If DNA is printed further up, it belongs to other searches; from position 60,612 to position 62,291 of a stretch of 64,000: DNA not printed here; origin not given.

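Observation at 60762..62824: Pyrrolysine-free MtmB-type methyltransferase paired with a corrinoid protein in a non-methanogen context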

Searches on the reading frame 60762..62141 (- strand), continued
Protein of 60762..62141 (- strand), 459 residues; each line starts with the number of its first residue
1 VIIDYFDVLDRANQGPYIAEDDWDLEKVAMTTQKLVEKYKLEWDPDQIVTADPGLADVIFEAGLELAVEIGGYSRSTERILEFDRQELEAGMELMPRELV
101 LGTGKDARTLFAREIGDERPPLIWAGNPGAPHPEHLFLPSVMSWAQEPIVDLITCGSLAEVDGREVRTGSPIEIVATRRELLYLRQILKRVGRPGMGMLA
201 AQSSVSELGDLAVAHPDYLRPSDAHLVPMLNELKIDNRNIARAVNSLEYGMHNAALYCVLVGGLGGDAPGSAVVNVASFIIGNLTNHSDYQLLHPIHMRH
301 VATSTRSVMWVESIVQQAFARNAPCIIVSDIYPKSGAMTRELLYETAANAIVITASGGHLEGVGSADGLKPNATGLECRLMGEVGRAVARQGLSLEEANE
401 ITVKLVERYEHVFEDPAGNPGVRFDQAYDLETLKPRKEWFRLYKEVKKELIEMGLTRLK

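Call 72: find_encoding_contigs(protein=P0281, flank=10000, max_places=3)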
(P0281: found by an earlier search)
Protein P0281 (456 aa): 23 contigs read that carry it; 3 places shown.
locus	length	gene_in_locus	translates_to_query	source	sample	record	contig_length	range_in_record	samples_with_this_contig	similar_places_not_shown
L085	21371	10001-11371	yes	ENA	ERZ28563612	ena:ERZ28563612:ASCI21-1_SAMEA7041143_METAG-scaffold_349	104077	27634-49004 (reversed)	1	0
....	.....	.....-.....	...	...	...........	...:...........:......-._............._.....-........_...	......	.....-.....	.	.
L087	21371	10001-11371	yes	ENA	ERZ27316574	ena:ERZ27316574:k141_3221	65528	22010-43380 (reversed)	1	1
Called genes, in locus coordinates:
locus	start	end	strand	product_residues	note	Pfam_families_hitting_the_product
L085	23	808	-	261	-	PF00005:ABC_tran, PF02463:SMC_N (faint), PF13304:AAA_21 (faint)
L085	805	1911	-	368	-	PF01032:FecCD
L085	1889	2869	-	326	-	PF01497:Peripla_BP_2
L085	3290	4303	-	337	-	PF01208:URO-D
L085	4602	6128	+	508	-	PF00111:Fer2, PF17651:Raco_middle, PF14574:RACo_C_ter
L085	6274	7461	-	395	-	PF05651:Diacid_rec (weak), PF17853:GGDEF_2, PF13556:HTH_30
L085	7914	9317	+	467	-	PF02133:Transp_cyt_pur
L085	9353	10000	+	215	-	PF02607:B12-binding_2, PF02310:B12-binding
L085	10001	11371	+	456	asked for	PF05369:MtmB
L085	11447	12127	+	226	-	PF07796:DUF1638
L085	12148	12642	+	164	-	-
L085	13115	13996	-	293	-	-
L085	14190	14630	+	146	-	PF00392:GntR, PF02082:Rrf2 (weak)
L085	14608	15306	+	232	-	PF00005:ABC_tran, PF13304:AAA_21 (weak)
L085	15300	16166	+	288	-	-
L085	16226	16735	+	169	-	PF04299:FMN_bind_2 (weak), PF01243:PNPOx_N, PF12900:Pyridox_ox_2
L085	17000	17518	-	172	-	PF04525:LOR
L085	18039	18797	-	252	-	PF02517:Rce1-like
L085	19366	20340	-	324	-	PF00365:PFK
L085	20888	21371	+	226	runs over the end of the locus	-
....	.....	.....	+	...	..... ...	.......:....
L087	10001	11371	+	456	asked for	PF05369:MtmB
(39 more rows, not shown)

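Call 73: find_encoding_contigs(protein=P0122, flank=10000, max_places=2)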
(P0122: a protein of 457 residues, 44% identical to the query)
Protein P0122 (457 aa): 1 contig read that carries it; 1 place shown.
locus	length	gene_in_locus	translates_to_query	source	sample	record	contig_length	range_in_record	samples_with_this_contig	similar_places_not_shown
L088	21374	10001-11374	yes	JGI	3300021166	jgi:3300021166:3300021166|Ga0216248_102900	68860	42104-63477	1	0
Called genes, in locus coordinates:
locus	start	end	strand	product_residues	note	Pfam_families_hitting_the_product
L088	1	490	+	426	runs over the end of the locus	PF02403:Seryl_tRNA_N, PF00587:tRNA-synt_2b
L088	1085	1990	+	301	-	PF00781:DAGK_cat, PF19279:YegS_C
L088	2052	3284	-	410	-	PF00990:GGDEF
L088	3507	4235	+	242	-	PF01169:GDT1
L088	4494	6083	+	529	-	-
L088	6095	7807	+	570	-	PF01979:Amidohydro_1, PF07969:Amidohydro_3 (weak), PF13382:Adenine_deam_C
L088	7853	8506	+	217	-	PF02607:B12-binding_2, PF02310:B12-binding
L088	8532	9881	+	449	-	PF01208:URO-D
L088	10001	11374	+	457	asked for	PF05369:MtmB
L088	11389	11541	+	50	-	-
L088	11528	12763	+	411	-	PF10114:PocR, PF00165:HTH_AraC (weak), PF12833:HTH_18, PF00165:HTH_AraC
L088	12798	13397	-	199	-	PF00440:TetR_N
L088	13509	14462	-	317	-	PF00583:Acetyltransf_1, PF13508:Acetyltransf_7 (weak)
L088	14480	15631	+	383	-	PF05816:TelA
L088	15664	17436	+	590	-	PF08439:Peptidase_M3_N, PF01432:Peptidase_M3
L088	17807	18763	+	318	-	PF20720:nSTAND3 (faint), PF00004:AAA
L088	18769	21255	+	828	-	PF27160:Y4kK_N (weak), PF00082:Peptidase_S8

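Call 74: find_encoding_contigs(protein=P0295, flank=8000, max_places=2)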
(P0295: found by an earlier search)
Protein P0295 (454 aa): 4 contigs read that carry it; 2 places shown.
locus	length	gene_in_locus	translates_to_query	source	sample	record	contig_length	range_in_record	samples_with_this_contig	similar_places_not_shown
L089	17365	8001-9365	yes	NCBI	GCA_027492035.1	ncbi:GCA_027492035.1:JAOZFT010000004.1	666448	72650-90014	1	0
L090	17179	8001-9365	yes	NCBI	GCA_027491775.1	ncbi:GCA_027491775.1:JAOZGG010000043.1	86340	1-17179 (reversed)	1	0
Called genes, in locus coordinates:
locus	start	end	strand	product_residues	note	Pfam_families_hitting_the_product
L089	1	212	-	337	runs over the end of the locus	PF01909:NTP_transf_2 (weak)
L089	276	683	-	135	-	PF01402:RHH_1, PF08753:NikR_C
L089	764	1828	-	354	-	PF01909:NTP_transf_2 (faint)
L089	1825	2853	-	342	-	PF18765:Polbeta (weak)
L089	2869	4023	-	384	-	PF02222:ATP-grasp (weak), PF02655:ATP-grasp_3, PF02786:CPSase_L_D2 (faint), PF08443:RimK (faint), PF15632:ATPgrasp_Ter (weak)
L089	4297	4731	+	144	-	PF12797:Fer4_2 (faint), PF12837:Fer4_6 (faint), PF13237:Fer4_10 (faint), PF13484:Fer4_16 (faint), PF00037:Fer4 (faint), PF14697:Fer4_21 (faint), PF13187:Fer4_9 (weak), PF12838:Fer4_7 (weak)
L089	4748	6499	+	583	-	PF02730:AFOR_N, PF01314:AFOR_C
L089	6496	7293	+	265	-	PF00142:Fer4_NifH (faint), PF01656:CbiA, PF02374:ArsA_ATPase (weak), PF10609:ParA (faint), PF13614:AAA_31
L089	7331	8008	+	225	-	PF02607:B12-binding_2, PF02310:B12-binding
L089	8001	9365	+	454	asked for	PF05369:MtmB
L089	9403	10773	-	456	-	PF04060:FeS, PF03599:CdhD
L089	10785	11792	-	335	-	PF03599:CdhD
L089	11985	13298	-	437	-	PF03599:CdhD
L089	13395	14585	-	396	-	PF03599:CdhD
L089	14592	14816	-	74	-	-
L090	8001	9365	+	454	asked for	PF05369:MtmB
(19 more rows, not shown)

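Call 75: find_encoding_contigs(protein=P0297, flank=8000, max_places=2)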
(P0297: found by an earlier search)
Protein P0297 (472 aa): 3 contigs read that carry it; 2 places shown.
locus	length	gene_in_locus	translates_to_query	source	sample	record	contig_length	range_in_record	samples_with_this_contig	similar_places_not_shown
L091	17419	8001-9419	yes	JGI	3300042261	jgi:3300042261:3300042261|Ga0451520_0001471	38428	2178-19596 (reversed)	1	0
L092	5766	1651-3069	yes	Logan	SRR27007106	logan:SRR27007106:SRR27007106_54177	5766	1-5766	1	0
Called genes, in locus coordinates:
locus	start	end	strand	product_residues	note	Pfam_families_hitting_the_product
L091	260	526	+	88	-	-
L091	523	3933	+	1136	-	-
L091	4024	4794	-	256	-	PF04402:SIMPL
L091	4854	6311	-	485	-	PF00512:HisKA, PF13581:HATPase_c_2 (faint), PF02518:HATPase_c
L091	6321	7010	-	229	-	PF00072:Response_reg, PF00486:Trans_reg_C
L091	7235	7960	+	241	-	PF00392:GntR, PF07702:UTRA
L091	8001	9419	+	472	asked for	PF05369:MtmB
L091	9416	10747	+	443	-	PF01979:Amidohydro_1, PF07969:Amidohydro_3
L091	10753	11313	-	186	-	PF03692:CxxCxxCC (faint)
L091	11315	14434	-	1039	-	PF00072:Response_reg, PF00989:PAS, PF13426:PAS_9, PF08448:PAS_4, PF00989:PAS, PF08448:PAS_4, PF00989:PAS, PF08448:PAS_4, +8 more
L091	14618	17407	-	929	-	PF00072:Response_reg, PF08447:PAS_3, PF08448:PAS_4, PF00989:PAS, PF08447:PAS_3, PF08448:PAS_4, PF13426:PAS_9, PF00512:HisKA, +3 more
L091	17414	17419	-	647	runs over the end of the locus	PF13188:PAS_8 (faint), PF00989:PAS (faint), PF08447:PAS_3, PF08448:PAS_4 (faint), PF13426:PAS_9 (faint), PF08447:PAS_3, PF00512:HisKA, PF02518:HATPase_c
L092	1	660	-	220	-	?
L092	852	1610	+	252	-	PF00392:GntR, PF07702:UTRA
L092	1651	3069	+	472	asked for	PF05369:MtmB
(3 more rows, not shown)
